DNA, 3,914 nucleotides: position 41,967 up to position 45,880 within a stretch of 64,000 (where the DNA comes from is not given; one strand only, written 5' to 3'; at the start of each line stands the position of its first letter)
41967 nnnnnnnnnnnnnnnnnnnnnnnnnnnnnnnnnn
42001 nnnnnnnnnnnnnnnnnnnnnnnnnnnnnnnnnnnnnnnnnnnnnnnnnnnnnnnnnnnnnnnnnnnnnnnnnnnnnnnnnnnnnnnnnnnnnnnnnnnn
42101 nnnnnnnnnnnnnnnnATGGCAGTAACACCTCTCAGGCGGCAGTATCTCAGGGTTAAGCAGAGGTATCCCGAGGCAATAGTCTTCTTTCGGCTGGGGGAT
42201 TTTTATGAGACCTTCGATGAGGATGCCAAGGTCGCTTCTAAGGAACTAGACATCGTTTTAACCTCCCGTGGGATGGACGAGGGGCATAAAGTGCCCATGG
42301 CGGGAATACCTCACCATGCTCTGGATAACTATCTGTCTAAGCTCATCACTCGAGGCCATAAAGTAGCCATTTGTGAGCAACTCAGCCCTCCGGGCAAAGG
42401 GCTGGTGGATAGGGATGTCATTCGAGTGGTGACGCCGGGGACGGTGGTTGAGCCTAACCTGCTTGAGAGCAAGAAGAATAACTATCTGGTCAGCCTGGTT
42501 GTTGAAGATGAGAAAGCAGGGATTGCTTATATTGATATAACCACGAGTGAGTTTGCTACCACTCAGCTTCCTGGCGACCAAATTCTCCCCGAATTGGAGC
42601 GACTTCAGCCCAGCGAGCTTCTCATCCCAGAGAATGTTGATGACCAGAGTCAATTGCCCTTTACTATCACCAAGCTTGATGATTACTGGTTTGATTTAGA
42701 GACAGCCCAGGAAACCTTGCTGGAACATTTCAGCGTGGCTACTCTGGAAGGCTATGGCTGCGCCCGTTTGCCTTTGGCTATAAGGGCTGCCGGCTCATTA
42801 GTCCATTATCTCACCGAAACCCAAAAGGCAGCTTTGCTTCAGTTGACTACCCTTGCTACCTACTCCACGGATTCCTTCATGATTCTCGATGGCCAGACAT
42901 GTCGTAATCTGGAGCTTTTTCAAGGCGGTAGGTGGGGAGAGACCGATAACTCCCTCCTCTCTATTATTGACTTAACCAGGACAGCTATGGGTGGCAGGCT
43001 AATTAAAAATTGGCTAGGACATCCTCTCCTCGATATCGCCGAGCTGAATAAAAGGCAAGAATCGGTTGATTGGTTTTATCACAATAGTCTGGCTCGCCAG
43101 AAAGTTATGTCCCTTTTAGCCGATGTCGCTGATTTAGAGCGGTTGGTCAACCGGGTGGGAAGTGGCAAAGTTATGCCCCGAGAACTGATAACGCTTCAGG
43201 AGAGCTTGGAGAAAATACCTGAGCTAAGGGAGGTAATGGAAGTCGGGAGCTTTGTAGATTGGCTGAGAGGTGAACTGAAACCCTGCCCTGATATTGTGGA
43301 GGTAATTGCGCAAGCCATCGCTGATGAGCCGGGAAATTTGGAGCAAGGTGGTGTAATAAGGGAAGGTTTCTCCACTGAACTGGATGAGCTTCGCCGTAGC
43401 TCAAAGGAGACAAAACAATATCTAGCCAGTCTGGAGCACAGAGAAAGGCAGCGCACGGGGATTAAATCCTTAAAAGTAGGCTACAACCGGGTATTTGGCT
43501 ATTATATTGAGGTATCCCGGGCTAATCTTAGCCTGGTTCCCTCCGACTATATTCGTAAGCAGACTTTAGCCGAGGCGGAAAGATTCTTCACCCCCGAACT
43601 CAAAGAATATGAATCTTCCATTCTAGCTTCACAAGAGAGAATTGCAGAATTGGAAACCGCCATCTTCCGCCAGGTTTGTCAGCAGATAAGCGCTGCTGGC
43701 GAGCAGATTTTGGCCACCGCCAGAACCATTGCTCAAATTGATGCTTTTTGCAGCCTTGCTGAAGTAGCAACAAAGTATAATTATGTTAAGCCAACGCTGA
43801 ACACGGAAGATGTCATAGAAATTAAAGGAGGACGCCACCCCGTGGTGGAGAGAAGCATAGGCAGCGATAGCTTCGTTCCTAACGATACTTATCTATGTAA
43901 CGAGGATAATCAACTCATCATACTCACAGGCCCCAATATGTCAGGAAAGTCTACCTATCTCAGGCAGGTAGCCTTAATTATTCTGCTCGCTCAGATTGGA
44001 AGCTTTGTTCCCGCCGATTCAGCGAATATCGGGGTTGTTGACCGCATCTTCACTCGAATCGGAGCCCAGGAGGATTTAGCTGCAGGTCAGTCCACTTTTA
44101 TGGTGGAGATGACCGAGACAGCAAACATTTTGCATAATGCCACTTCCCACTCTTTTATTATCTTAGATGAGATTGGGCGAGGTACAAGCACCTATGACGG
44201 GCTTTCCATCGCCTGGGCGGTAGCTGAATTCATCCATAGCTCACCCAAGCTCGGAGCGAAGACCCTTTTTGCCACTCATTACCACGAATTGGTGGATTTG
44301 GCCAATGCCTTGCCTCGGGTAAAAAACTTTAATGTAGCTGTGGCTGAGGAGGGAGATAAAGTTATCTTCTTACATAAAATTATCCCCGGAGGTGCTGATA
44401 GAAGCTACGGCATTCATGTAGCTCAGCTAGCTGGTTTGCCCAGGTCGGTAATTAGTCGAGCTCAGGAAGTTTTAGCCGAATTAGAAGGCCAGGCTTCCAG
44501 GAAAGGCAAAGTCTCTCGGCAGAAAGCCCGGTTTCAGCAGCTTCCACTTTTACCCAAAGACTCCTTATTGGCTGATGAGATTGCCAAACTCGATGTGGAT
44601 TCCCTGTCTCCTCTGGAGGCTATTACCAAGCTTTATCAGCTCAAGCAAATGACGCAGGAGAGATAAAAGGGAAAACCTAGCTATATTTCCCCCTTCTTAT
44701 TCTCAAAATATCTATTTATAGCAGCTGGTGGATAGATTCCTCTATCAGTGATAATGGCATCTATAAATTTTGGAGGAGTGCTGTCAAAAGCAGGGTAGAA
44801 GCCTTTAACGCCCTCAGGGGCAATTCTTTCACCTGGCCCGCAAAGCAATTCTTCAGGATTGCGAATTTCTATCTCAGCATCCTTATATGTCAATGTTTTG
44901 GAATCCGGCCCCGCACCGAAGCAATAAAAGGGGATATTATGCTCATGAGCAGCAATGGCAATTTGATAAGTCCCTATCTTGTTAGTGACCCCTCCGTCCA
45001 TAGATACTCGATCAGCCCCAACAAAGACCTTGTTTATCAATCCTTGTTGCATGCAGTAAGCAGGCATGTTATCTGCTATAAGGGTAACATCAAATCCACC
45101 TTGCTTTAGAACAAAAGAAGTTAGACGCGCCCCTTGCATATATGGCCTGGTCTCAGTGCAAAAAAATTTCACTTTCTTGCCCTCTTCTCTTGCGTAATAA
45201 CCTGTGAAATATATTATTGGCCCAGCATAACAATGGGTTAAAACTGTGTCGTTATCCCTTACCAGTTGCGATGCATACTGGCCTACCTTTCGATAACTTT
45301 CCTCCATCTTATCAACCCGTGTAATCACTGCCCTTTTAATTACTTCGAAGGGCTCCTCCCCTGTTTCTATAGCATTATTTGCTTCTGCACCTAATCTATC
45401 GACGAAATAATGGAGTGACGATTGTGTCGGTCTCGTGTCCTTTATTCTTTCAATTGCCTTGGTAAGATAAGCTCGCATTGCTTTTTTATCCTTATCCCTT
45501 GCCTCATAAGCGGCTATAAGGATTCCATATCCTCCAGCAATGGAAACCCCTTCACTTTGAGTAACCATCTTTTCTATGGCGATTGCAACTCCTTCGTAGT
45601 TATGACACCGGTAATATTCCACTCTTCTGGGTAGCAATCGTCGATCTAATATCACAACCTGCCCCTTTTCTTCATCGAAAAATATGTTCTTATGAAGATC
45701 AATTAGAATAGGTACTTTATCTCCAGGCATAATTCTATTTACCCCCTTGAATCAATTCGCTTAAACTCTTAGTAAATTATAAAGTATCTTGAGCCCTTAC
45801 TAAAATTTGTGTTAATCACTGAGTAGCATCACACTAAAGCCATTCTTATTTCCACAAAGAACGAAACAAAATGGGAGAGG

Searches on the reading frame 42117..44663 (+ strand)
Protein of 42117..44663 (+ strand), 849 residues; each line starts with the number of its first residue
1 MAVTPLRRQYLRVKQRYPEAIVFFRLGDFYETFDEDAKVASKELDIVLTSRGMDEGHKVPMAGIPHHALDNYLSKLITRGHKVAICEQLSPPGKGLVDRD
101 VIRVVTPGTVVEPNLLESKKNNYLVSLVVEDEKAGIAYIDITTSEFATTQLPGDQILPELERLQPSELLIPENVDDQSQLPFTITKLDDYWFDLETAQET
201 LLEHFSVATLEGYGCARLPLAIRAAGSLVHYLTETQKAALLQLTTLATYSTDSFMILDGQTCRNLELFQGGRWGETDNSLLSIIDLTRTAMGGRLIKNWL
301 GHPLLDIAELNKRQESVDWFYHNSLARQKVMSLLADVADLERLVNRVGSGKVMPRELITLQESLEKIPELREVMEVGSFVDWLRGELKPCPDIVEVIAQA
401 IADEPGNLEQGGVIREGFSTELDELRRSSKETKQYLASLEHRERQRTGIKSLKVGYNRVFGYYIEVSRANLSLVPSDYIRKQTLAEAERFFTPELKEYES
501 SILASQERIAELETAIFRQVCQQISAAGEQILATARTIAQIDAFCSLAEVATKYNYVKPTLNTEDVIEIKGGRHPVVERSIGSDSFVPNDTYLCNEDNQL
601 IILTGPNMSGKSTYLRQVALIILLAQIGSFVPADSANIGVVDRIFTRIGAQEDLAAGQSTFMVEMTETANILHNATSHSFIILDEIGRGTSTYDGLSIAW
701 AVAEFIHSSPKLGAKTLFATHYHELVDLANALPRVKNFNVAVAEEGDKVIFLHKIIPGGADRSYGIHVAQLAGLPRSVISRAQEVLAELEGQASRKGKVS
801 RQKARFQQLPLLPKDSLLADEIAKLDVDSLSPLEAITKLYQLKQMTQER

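Call 16: list_cluster_members(proteins=[window:42117-44663:+, window:39468-39938:-, window:41020-41790:-, window:40619-41017:-, window:40067-40585:-])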
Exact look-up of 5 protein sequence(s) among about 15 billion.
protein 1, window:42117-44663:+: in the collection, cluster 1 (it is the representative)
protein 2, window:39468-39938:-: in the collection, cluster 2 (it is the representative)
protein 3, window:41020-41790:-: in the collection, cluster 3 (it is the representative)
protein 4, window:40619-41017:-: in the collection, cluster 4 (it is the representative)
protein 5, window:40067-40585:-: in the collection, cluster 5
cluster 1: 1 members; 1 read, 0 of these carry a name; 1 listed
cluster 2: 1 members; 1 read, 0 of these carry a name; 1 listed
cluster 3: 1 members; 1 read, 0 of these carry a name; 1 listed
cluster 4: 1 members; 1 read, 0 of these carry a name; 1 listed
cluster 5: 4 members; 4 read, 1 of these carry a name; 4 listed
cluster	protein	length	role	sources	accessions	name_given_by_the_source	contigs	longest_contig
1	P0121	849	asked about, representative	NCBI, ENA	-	-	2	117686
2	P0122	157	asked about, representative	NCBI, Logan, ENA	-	-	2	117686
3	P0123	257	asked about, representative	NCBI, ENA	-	-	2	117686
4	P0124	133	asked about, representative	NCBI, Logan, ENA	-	-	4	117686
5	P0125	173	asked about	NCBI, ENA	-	-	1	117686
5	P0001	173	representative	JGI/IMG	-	hypothetical protein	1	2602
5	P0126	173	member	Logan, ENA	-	-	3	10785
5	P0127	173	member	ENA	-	-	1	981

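Call 30: find_encoding_contigs(protein=P0126, flank=8000, max_places=4)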
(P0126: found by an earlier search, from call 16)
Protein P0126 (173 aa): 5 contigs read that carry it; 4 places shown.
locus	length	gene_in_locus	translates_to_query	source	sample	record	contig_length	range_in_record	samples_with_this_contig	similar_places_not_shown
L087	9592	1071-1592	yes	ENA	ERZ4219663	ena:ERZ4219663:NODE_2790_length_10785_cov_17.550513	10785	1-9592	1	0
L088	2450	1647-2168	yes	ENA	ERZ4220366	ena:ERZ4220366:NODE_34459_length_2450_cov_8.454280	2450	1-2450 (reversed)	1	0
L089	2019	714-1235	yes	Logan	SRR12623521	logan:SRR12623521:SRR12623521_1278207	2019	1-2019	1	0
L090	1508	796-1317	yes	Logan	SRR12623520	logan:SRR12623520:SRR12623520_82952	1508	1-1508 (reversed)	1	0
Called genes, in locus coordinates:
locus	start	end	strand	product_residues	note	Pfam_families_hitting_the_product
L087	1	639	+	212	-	?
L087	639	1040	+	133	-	-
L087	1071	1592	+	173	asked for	-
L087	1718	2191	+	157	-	PF02130:YbeY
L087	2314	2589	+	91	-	PF08734:GYD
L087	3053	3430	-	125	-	-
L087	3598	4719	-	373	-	PF13183:Fer4_8, PF12838:Fer4_7 (weak), PF13534:Fer4_17, PF02754:CCG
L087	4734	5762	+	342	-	PF01008:IF-2B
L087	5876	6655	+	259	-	PF01946:Thi4, PF00890:FAD_binding_2 (weak), PF01266:DAO (weak), PF07992:Pyr_redox_2, PF12831:FAD_oxidored, PF13450:NAD_binding_8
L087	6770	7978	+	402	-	PF01837:HcyBio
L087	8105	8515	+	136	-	PF09383:NIL, PF00037:Fer4, PF12837:Fer4_6 (weak), PF13237:Fer4_10, PF14697:Fer4_21, PF12838:Fer4_7, PF13187:Fer4_9, PF00037:Fer4 (weak), +5 more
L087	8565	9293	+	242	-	PF27030:AbpE_bact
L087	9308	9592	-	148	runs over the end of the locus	PF12724:Flavodoxin_5 (weak), PF00258:Flavodoxin_1, PF03358:FMN_red (weak)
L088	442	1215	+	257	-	-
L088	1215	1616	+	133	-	-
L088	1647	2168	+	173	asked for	-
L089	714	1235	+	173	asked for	-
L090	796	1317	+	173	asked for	-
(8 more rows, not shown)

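Call 64: find_related_loci(query=window:42117-44663:+, collection=metagenome_contigs, flank=5000)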
Query window:42117-44663:+ (849 aa) in metagenome_contigs; peptide patterns used: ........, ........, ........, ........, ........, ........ (x = any residue, [..] = any of these).
600 stretches matched a pattern (row limit reached: there are more); 600 encode a relative of the query (tblastn E <= 1e-3); the best 80 are kept; 80 distinct loci.
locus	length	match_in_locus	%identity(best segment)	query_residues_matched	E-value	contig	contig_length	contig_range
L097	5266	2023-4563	83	1-849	0e+0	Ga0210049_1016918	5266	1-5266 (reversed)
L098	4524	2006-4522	82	1-838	0e+0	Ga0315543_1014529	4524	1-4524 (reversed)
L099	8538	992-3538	79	1-849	0e+0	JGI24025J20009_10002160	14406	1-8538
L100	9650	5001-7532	67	2-848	0e+0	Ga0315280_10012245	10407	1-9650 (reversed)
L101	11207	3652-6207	61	1-847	0e+0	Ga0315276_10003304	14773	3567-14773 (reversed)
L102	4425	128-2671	62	1-848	0e+0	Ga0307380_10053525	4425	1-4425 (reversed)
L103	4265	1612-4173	56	4-844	0e+0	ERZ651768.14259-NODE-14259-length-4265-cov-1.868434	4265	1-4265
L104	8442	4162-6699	55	4-844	0e+0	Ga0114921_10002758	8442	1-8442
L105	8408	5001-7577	56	4-844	0e+0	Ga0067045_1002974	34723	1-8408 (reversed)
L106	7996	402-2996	55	4-847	0e+0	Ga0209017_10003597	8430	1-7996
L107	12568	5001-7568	54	4-844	0e+0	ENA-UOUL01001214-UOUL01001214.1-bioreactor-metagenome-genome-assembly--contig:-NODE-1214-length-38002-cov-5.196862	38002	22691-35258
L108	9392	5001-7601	52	1-848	0e+0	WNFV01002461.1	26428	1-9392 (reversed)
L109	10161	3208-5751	53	3-844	0e+0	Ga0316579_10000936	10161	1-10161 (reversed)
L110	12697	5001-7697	51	3-849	0e+0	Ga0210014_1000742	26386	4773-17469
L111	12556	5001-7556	54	4-842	0e+0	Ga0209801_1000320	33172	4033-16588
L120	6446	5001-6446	79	1-477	0e+0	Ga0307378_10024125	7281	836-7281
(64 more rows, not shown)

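Call 70: search_protein_families(library=pfam, proteins=[L098:498-1805:-, L098:320-535:-, L097:694-996:-], max_evalue=0.1)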
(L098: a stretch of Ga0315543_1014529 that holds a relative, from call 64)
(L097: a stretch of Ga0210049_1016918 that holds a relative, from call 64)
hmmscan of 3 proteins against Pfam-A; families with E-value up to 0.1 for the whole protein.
L098:498-1805:- (436 aa): 5 families
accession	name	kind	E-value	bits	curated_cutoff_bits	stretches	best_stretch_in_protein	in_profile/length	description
PF08506.16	Cse1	-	0.0018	17.7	22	1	285-348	68-133/370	Cse1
PF07067.16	DUF1340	-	0.02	14.7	25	0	254-350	50-130/236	Protein of unknown function (DUF1340)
PF11105.14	CCAP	-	0.029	14.8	27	1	263-341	49-126/128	Arthropod cardioacceleratory peptide 2a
PF25041.1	UFL1_C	-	0.035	14.4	24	0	287-330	54-97/112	E3 UFM1-protein ligase 1 C-terminal domain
PF22281.1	DUF6959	-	0.088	13.5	27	0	297-345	35-82/88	Family of unknown function (DUF6959)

L098:320-535:- (72 aa): 0 families

L097:694-996:- (101 aa): 0 families

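Call 95: search_protein_families(library=pfam, proteins=[L097:1003-1344:-, L097:1344-1640:-, L097:202-606:-], max_evalue=0.001)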
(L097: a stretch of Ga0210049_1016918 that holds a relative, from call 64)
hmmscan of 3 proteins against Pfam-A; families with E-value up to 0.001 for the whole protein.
L097:1003-1344:- (114 aa): 1 family
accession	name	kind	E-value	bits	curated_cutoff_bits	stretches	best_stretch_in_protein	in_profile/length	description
PF01934.22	HepT-like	-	2.6e-32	111.5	23.5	1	14-110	1-120/120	Ribonuclease HepT-like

L097:1344-1640:- (99 aa): 3 families
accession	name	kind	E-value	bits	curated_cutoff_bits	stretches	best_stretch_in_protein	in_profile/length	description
PF01909.29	NTP_transf_2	-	5e-19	68.9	21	1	11-98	1-92/93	Nucleotidyltransferase domain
PF18765.7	Polbeta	-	1.6e-12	47.9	26.9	1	15-96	4-86/93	Polymerase beta, Nucleotidyltransferase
PF14792.12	DNA_pol_B_palm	-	0.0008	20.1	25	1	5-54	8-53/113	DNA polymerase beta palm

L097:202-606:- (135 aa): 2 families
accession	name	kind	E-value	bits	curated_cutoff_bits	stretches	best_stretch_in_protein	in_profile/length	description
PF01909.29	NTP_transf_2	-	2e-16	60.6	21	1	52-134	4-92/93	Nucleotidyltransferase domain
PF18765.7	Polbeta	-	3.1e-12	46.9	26.9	1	54-131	5-83/93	Polymerase beta, Nucleotidyltransferase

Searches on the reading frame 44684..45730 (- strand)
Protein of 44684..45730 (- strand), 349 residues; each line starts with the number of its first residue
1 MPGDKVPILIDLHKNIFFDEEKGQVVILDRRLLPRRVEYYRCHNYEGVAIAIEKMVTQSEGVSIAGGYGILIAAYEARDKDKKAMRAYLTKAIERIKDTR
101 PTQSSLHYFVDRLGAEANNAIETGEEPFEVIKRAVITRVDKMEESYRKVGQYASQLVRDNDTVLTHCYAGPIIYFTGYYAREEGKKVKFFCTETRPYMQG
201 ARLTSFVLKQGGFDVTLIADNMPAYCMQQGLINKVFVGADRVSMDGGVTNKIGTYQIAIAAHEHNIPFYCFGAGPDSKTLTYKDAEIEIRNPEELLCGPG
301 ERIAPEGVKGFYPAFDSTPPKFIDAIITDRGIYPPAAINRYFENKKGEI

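Call 95: search_protein_families(library=pfam, proteins=[window:44684-45730:-], max_evalue=0.001)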
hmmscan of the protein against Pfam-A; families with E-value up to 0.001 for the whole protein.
window:44684-45730:- (349 aa): 1 family
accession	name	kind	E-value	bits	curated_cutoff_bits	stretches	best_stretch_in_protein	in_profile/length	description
PF01008.23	IF-2B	-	6.5e-66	222.9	22.4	1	59-335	5-280/280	Initiation factor 2 subunit family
